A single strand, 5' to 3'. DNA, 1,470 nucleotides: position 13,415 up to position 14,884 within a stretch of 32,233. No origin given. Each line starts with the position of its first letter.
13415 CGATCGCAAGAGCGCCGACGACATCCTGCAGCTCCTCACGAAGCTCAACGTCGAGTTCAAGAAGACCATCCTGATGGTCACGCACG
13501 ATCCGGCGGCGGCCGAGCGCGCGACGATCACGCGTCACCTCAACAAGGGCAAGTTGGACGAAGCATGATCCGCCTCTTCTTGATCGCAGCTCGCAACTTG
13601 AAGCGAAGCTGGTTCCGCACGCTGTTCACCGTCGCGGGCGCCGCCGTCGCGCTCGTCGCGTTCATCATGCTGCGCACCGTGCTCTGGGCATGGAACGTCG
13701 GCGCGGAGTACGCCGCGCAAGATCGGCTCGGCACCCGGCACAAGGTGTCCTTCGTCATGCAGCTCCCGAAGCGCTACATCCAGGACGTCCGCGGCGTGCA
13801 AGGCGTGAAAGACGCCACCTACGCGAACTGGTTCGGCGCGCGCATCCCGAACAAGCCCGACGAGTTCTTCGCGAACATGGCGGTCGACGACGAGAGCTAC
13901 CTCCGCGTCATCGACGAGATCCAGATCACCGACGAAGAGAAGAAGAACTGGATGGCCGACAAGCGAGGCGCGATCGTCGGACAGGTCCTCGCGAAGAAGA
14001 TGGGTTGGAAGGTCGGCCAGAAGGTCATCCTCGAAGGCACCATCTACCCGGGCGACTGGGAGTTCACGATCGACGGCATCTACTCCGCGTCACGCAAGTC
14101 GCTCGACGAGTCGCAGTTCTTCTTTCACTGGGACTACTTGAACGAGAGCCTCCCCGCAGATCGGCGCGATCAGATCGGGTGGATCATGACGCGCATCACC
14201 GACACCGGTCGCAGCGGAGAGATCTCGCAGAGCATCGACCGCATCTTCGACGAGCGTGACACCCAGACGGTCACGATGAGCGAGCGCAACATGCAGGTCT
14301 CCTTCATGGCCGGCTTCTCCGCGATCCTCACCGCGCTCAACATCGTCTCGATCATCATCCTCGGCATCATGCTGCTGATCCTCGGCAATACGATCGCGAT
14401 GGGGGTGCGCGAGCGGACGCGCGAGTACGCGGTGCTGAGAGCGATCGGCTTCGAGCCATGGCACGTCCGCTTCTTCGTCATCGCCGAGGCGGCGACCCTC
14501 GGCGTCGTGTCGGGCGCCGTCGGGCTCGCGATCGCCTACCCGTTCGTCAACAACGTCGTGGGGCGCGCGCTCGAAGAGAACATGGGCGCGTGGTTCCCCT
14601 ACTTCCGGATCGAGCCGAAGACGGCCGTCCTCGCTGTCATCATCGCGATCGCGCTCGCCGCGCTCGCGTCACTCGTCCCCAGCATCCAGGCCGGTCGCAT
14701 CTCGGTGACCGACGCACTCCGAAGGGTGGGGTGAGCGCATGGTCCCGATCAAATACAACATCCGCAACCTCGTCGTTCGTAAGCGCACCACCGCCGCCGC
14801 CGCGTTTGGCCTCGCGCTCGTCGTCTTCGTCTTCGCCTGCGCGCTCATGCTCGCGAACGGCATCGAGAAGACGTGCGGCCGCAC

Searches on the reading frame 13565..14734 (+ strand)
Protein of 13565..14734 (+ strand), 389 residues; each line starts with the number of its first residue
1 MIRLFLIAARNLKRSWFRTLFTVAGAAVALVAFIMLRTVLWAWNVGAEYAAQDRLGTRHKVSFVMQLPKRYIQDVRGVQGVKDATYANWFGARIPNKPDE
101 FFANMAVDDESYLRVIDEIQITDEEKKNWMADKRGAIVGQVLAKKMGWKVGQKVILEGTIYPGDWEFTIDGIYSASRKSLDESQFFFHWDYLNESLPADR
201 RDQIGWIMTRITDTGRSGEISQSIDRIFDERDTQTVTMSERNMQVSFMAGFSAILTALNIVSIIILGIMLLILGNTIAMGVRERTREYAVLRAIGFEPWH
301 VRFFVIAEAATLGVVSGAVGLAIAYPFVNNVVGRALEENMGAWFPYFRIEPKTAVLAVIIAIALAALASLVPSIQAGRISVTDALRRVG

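Call 82: search_protein_families(library=pfam, proteins=[window:13565-14734:+], max_evalue=0.00001)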
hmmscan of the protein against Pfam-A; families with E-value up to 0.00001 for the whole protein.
window:13565-14734:+ (389 aa): 2 families
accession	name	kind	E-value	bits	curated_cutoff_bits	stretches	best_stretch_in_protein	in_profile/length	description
PF02687.27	FtsX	-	1.3e-17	64.4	25.5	1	259-380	1-119/120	FtsX-like permease C-terminal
PF12704.14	MacB_PCD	-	9.1e-06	26.5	27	1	20-226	2-206/207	MacB-like periplasmic core domain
